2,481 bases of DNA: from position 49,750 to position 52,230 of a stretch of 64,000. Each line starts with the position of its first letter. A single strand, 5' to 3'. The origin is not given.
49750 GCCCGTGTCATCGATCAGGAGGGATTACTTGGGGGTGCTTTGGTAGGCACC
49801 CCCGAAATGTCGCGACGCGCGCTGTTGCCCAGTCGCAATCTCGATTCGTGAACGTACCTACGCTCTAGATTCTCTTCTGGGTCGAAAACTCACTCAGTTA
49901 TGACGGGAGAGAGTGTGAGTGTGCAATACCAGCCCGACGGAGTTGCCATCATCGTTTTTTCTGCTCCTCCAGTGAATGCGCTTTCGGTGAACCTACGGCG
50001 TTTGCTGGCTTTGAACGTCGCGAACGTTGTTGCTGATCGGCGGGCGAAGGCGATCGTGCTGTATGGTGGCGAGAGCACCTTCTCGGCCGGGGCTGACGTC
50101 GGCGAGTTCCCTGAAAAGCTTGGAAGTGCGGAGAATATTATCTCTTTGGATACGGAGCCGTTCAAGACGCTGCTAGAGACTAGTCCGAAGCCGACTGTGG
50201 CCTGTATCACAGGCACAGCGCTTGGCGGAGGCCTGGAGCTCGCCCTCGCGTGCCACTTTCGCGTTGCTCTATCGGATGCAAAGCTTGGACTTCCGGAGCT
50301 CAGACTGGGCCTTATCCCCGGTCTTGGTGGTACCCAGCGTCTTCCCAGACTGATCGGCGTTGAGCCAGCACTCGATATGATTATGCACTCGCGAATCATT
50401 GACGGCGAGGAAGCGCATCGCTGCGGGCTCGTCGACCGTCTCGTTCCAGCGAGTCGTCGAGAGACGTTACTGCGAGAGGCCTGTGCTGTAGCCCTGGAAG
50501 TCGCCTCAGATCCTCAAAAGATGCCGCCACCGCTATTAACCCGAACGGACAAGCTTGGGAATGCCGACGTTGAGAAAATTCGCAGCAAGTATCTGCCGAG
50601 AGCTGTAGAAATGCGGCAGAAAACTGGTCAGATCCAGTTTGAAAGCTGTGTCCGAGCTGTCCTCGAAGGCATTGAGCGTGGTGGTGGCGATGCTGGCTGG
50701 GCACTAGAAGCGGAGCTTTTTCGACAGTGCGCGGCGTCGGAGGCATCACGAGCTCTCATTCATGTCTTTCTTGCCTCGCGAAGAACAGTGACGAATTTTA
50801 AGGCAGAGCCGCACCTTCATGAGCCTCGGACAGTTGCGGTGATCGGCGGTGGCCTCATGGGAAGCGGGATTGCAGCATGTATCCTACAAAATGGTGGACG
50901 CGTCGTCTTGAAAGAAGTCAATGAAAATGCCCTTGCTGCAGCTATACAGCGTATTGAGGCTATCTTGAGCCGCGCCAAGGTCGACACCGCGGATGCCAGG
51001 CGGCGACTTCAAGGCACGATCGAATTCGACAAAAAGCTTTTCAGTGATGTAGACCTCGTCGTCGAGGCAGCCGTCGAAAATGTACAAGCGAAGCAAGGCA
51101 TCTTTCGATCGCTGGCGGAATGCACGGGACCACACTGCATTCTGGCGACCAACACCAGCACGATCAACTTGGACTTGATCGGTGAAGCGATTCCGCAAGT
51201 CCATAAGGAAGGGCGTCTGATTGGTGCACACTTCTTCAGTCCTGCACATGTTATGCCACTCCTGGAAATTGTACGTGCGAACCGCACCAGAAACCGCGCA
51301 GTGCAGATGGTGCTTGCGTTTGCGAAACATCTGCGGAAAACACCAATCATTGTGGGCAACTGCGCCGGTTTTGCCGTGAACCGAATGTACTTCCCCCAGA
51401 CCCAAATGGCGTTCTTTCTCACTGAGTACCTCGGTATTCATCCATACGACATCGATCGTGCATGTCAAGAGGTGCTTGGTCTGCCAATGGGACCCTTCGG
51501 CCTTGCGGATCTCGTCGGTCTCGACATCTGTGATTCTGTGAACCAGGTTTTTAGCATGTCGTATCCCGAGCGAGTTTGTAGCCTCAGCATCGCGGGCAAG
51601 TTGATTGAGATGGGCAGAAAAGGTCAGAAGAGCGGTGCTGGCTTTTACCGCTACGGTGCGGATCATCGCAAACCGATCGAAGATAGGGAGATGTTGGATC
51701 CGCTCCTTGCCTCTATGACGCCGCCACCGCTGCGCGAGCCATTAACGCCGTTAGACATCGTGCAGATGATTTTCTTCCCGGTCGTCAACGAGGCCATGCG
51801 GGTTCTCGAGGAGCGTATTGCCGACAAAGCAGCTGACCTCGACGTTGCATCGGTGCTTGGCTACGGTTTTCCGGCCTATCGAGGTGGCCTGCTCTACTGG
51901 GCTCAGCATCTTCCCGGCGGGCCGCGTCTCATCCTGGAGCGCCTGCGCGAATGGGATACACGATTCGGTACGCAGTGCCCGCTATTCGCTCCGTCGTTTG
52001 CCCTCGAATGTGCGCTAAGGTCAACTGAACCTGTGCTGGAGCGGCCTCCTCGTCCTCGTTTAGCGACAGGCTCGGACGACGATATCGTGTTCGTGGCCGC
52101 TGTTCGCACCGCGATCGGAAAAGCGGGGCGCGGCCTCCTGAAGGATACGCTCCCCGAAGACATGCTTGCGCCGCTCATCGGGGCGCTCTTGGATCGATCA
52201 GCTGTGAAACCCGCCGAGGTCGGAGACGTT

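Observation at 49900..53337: All three beta-oxidation activities (hydratase, 3-hydroxyacyl-CoA dehydrogenase, thiolase) fused in one 1145-aa polypeptide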

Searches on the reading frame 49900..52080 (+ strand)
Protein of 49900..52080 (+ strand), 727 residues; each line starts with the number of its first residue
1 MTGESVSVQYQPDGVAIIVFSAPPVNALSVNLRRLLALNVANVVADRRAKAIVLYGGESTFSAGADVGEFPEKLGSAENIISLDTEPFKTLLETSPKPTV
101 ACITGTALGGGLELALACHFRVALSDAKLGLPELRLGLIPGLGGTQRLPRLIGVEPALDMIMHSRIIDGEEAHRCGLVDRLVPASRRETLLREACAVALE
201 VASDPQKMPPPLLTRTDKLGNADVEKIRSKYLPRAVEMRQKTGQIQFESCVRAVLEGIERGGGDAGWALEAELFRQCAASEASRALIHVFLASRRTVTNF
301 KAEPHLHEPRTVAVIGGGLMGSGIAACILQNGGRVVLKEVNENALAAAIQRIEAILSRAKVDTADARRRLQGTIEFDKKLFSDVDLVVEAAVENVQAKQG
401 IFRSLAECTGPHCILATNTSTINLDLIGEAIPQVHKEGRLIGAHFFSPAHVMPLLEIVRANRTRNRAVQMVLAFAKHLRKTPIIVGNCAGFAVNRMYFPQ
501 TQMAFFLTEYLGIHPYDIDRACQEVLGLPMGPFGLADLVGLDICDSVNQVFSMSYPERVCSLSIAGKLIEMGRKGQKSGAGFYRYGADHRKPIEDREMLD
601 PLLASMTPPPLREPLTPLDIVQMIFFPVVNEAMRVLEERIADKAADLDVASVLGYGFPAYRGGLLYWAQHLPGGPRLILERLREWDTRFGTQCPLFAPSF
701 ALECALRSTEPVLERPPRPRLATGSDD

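Call 16: search_solved_structures(query=window:49900-52080:+, max_evalue=1e-60, show_alignments=2)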
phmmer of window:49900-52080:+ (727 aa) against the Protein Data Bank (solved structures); distinct sequences matched with E-value up to 1e-60: 17.
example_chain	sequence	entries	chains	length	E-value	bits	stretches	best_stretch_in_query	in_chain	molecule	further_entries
2wtb_A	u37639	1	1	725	3.8e-150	504.9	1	9-691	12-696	FATTY ACID MULTIFUNCTIONAL PROTEIN (ATMFP2)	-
6ium_B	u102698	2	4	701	4.6e-99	336.1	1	8-670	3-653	Enoyl-CoA hydratase/Delta(3)-cis-delta(2)-trans-enoyl-CoA isomerase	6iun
1wdk_A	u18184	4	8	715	9.5e-95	321.8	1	36-668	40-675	Fatty oxidation complex alpha subunit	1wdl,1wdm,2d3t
6tnm_A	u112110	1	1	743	1.1e-94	321.7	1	3-675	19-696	Fatty acid oxidation complex subunit alpha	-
2x58_A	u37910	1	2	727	7.6e-93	315.5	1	12-708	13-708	PEROXISOMAL BIFUNCTIONAL ENZYME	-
3zw8_A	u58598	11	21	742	8.1e-93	315.4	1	12-708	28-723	PEROXISOMAL BIFUNCTIONAL ENZYME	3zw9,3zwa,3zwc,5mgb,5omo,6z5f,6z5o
28jj_A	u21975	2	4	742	1.1e-92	315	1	12-708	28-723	Peroxisomal bifunctional enzyme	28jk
3zwb_A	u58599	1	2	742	5.6e-92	312.7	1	12-708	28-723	PEROXISOMAL BIFUNCTIONAL ENZYME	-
8bnu_C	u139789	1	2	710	1.1e-84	288.5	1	9-691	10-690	Fatty acid oxidation complex subunit alpha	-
8bnr_C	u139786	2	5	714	1.2e-84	288.4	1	9-691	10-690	Fatty acid oxidation complex subunit alpha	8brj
6ysv_A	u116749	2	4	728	1.3e-84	288.3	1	9-691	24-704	Fatty acid oxidation complex subunit alpha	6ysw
6dv2_G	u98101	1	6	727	1.6e-77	264.9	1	15-693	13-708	Trifunctional enzyme subunit alpha, mitochondrial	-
5zqz_A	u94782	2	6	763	1.7e-77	264.7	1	15-693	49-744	Trifunctional enzyme subunit alpha, mitochondrial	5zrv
4b3h_A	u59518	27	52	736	3.3e-67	230.8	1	12-668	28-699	FATTY ACID BETA-OXIDATION COMPLEX ALPHA-CHAIN FADB | 3-hydroxyacyl-CoA dehydrogenase | Probable fatty oxidation protein FadB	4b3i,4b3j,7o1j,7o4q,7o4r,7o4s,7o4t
7o1i_A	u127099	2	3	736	2.4e-66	227.9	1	12-668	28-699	3-hydroxyacyl-CoA dehydrogenase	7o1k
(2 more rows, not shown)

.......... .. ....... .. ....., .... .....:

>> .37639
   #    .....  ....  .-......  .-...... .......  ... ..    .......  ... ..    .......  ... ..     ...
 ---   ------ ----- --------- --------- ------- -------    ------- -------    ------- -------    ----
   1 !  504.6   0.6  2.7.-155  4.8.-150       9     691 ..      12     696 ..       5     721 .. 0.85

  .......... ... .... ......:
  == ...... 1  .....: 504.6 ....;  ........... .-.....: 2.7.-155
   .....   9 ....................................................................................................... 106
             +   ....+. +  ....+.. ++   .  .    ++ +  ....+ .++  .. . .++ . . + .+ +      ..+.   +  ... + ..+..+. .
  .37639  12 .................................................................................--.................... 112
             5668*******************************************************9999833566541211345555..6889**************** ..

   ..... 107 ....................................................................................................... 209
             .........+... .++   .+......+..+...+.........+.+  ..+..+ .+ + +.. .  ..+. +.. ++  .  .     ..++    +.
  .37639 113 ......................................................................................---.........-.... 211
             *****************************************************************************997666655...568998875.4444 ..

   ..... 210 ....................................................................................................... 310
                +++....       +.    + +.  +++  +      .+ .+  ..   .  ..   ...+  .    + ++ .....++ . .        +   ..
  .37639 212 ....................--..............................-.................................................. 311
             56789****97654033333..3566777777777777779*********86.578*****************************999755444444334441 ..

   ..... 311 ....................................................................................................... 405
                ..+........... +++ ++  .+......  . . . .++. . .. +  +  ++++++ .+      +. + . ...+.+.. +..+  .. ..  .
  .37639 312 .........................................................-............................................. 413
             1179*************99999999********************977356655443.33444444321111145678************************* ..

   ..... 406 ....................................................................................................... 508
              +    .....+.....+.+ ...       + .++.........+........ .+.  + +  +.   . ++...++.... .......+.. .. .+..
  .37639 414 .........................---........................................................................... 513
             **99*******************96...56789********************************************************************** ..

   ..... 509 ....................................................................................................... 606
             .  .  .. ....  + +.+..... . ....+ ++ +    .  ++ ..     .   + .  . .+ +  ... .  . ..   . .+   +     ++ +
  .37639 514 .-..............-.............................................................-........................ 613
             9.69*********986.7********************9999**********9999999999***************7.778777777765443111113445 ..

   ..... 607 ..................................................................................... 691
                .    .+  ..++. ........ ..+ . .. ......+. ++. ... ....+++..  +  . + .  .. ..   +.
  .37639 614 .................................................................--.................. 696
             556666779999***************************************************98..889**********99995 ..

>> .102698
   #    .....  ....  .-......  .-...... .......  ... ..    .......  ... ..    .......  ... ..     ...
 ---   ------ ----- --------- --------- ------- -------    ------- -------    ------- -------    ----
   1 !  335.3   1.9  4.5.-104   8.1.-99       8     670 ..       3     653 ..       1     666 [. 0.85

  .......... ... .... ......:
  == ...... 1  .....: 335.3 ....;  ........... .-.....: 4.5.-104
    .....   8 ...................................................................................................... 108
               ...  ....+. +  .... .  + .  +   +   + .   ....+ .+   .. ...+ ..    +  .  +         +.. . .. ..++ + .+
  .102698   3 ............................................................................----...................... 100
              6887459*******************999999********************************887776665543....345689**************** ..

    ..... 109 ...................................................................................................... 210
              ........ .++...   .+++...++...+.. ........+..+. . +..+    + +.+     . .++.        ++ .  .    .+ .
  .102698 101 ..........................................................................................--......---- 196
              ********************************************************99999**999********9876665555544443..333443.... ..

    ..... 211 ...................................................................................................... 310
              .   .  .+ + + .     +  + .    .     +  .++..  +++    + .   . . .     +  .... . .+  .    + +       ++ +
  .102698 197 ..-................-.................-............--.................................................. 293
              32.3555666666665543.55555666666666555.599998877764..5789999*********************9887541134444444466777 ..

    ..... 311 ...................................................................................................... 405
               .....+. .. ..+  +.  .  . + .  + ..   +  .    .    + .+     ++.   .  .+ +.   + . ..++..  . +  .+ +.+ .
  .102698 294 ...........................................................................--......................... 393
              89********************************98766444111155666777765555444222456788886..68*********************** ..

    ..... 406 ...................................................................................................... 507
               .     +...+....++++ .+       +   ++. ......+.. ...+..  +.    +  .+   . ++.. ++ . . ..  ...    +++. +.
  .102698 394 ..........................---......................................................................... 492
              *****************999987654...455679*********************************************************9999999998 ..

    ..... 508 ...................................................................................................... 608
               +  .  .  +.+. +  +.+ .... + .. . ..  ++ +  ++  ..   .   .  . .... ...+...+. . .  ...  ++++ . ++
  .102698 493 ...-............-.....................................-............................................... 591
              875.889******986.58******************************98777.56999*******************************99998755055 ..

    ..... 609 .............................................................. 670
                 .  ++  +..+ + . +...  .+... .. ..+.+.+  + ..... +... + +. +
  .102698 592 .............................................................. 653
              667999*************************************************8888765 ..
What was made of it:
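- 51367..52014 (+): Dehydrogenase C-terminal helical domains, residues 490-705 (Pfam 3HCDH 490-585 plus the second helical repeat typical of MFE1/MFP2); Asn494. The alignment to AtMFP2 runs to query residue 691 (call 16).
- On MFE1 / plant MFP2-type multifunctional protein: The alignment to 2wtb is in call 16.
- Closest known: Plant peroxisomal/glyoxysomal multifunctional protein MFP2/AIM1. Same: Residues 9-691 align end to end with AtMFP2 at about 43% identity, E 4e-150 (call 16).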
